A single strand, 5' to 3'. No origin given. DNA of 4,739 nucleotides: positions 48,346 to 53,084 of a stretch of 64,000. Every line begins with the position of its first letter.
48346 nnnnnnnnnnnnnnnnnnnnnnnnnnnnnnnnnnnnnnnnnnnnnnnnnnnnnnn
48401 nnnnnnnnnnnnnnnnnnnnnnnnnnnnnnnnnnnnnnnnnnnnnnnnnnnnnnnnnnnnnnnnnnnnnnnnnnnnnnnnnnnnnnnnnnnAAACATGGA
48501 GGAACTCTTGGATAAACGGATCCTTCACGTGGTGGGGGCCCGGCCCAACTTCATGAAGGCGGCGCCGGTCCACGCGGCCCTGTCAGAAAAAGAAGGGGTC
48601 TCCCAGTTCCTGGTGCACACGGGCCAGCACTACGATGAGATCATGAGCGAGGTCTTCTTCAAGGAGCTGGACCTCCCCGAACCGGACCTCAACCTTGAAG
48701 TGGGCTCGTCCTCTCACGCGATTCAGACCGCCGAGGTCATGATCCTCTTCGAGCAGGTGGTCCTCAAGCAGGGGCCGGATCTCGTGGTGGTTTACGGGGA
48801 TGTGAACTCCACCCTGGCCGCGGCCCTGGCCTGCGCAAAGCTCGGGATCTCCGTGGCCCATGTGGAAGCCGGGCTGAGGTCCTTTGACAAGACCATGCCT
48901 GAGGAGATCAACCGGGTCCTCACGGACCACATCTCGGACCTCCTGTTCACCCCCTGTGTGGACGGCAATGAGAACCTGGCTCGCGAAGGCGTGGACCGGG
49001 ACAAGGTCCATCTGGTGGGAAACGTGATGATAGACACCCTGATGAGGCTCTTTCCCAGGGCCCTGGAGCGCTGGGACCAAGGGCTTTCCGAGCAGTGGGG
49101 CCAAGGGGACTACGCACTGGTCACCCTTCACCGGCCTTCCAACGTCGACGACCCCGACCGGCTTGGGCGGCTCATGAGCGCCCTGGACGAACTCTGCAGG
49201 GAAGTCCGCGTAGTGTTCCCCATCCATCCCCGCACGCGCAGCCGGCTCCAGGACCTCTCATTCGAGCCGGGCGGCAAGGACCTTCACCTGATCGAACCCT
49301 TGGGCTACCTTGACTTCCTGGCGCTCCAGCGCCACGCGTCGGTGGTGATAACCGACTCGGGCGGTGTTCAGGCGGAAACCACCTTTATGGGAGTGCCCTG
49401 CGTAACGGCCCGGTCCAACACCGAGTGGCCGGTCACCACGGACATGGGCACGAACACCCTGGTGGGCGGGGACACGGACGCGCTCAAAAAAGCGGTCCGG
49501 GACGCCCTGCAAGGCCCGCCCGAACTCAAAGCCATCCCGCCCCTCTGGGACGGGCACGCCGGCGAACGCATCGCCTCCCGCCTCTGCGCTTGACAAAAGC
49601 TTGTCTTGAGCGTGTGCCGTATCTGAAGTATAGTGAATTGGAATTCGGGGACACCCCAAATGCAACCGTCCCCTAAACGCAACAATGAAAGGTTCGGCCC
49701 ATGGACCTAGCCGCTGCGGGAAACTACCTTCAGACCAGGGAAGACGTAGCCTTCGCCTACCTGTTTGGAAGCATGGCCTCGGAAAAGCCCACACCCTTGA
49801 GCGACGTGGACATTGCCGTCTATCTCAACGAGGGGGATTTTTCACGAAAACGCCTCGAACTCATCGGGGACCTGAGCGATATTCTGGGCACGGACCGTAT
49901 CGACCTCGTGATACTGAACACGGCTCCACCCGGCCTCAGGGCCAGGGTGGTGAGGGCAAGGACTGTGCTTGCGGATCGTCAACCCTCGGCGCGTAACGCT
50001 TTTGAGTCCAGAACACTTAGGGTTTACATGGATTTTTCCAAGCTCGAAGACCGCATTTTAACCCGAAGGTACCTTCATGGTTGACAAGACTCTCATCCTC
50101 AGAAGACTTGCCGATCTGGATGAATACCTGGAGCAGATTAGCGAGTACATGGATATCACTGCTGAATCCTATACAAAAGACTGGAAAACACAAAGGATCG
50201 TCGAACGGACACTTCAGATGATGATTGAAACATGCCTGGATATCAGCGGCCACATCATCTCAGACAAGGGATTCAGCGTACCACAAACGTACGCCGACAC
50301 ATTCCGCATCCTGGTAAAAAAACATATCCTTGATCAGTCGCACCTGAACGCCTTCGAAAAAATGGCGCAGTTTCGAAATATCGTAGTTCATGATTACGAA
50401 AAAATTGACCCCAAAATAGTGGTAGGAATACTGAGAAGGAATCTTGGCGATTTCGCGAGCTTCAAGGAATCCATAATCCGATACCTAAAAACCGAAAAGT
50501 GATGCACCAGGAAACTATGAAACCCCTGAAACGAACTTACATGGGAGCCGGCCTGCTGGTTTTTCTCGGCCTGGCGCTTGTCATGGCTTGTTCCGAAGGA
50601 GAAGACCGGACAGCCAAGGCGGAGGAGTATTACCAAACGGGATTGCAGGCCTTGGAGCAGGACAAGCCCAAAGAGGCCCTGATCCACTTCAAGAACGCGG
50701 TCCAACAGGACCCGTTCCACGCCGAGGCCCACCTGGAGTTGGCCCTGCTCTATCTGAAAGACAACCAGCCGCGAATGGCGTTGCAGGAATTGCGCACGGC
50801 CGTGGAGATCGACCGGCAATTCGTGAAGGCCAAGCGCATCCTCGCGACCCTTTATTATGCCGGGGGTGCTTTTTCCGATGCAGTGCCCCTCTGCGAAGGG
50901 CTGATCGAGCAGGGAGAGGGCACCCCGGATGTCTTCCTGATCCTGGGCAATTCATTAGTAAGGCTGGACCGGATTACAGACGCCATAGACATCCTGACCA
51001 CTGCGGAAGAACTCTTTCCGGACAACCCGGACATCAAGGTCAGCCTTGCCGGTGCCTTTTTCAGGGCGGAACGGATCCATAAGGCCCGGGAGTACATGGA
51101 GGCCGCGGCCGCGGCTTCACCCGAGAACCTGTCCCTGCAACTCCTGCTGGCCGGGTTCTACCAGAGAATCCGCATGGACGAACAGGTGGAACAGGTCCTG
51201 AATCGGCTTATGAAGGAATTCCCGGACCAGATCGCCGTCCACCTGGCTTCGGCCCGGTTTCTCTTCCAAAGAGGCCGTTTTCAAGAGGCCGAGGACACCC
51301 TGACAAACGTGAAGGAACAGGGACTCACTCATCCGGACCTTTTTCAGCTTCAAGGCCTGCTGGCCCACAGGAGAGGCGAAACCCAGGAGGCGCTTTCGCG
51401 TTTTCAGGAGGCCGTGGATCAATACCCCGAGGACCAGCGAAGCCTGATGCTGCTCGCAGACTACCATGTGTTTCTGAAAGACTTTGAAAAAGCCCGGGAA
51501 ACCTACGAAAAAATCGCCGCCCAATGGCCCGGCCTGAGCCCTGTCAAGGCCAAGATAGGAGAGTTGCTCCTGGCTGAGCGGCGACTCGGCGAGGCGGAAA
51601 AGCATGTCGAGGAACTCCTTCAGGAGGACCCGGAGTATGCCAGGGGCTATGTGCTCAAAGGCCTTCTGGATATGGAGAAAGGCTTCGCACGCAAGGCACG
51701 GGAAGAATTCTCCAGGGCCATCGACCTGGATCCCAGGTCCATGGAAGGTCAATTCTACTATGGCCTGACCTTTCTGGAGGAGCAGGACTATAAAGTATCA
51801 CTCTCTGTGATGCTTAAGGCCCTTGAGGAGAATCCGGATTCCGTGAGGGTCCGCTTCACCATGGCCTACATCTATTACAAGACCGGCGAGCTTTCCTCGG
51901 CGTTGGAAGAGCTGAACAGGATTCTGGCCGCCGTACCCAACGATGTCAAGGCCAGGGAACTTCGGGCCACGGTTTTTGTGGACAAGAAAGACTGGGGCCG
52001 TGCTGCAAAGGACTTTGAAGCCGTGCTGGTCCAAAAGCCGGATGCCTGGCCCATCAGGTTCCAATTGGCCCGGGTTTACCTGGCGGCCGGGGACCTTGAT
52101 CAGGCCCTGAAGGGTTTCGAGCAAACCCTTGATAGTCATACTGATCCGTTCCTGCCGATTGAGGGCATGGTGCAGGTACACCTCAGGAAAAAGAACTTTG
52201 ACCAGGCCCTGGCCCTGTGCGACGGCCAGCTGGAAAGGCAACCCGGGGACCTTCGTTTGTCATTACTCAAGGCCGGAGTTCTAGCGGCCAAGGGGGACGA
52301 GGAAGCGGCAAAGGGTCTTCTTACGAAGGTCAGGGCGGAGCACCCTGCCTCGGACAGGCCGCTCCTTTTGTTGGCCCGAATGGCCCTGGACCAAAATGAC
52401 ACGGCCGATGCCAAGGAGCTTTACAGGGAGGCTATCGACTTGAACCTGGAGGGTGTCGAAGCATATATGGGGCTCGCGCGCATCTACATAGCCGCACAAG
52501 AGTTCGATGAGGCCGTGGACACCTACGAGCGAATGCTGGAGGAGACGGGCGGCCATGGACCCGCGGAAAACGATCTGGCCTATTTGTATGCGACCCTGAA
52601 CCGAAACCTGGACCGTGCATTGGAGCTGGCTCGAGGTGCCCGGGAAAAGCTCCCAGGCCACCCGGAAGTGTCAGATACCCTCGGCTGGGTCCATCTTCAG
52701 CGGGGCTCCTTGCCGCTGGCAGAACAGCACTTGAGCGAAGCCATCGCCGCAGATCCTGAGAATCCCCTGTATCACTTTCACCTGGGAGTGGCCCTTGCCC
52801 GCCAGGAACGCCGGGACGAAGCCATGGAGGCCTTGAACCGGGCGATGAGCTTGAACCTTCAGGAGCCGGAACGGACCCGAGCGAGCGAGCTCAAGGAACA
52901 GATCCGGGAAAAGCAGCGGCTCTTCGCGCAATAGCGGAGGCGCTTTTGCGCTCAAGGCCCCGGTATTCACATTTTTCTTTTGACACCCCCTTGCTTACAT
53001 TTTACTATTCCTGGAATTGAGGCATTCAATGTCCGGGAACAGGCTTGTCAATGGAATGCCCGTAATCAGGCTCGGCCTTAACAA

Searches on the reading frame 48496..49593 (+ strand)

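Call 25: search_protein_families(library=ncbifam, proteins=[window:48496-49593:+], max_evalue=1e-10)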
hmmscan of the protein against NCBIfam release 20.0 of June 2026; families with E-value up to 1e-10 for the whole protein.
window:48496-49593:+ (365 aa): 2 families
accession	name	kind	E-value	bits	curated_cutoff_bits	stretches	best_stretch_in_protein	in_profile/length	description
TIGR00236.1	wecB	equivalog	2.6e-95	319.7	210.15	1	9-362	3-361/366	non-hydrolyzing UDP-N-acetylglucosamine 2-epimerase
TIGR03568.1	NeuC_NnaA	equivalog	2.4e-22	79.3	235.9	1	7-303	1-304/365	UDP-N-acetylglucosamine 2-epimerase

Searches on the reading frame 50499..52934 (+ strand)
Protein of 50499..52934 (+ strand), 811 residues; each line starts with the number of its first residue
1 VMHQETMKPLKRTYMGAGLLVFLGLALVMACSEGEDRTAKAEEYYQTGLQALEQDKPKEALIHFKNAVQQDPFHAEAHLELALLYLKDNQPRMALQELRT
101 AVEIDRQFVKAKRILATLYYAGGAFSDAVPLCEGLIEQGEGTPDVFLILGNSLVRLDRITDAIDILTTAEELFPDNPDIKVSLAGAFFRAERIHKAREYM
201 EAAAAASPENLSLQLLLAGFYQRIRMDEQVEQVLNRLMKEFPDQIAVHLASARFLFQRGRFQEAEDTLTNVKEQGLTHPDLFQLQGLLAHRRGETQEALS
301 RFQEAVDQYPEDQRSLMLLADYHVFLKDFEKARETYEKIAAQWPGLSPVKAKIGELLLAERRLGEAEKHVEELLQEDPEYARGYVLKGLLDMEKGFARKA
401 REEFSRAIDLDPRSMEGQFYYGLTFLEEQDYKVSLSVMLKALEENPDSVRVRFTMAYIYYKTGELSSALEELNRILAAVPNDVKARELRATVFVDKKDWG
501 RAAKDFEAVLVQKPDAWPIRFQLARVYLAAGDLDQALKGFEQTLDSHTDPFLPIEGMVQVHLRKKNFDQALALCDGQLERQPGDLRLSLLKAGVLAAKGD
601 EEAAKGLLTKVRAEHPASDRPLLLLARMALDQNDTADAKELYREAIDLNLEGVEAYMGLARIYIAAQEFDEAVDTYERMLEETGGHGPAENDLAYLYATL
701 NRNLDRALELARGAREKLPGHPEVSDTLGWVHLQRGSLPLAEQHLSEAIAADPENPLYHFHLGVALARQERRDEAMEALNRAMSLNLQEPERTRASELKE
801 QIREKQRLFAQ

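Call 46: search_protein_families(library=pfam, proteins=[window:50499-52934:+], max_evalue=1e-8)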
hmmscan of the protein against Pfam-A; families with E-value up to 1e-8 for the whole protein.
window:50499-52934:+ (811 aa): 25 families
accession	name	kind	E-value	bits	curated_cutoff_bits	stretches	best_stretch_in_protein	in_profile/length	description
PF14559.12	TPR_19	-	2.9e-83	274.6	25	1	426-490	2-66/68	Tetratricopeptide repeat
PF13432.12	TPR_16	-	6.4e-69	228.3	32.7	1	623-683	1-61/65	Tetratricopeptide repeat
PF07719.23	TPR_2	-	5.7e-58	188.7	27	0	757-786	2-31/34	Tetratricopeptide repeat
PF13428.12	TPR_14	-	2.7e-53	173.3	23.5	0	450-491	2-43/44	Tetratricopeptide repeat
PF12895.13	ANAPC3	-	1.6e-35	121.7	27.2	0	607-678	11-81/82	Anaphase-promoting complex, cyclosome, subunit 3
PF00515.34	TPR_1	-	3.6e-33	112.4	27.8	0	654-681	2-29/34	Tetratricopeptide repeat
PF13181.12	TPR_8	-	4.2e-32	108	25.7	0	314-338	2-26/34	Tetratricopeptide repeat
PF13424.12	TPR_12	-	1.1e-31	109.2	30.1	0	286-339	10-71/77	Tetratricopeptide repeat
PF13431.12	TPR_17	-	6.5e-30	101.3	24.4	0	64-96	2-34/34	Tetratricopeptide repeat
PF13174.12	TPR_6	-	1.7e-29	100.8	26.3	0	654-681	1-28/33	Tetratricopeptide repeat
PF23914.1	TPR_CcmH_CycH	-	1.6e-27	96.7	42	0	374-482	43-154/158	Cytochrome c-type biogenesis protein H TPR domain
PF13414.12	TPR_11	-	2e-27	95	26.8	0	732-769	4-41/42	TPR repeat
PF25062.1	ARM_TT21_N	-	7.2e-25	88.5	40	0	523-682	33-197/222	Tetratricopeptide repeat protein 21 N-terminal ARM repeat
PF13371.12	TPR_9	-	4.4e-24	84.7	35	0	426-490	6-70/73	Tetratricopeptide repeat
PF24575.1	TPR_Slam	-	9.8e-24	84.2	35.2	0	490-536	54-100/104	Surface lipoprotein assembly modifier, N-terminal TPR repeats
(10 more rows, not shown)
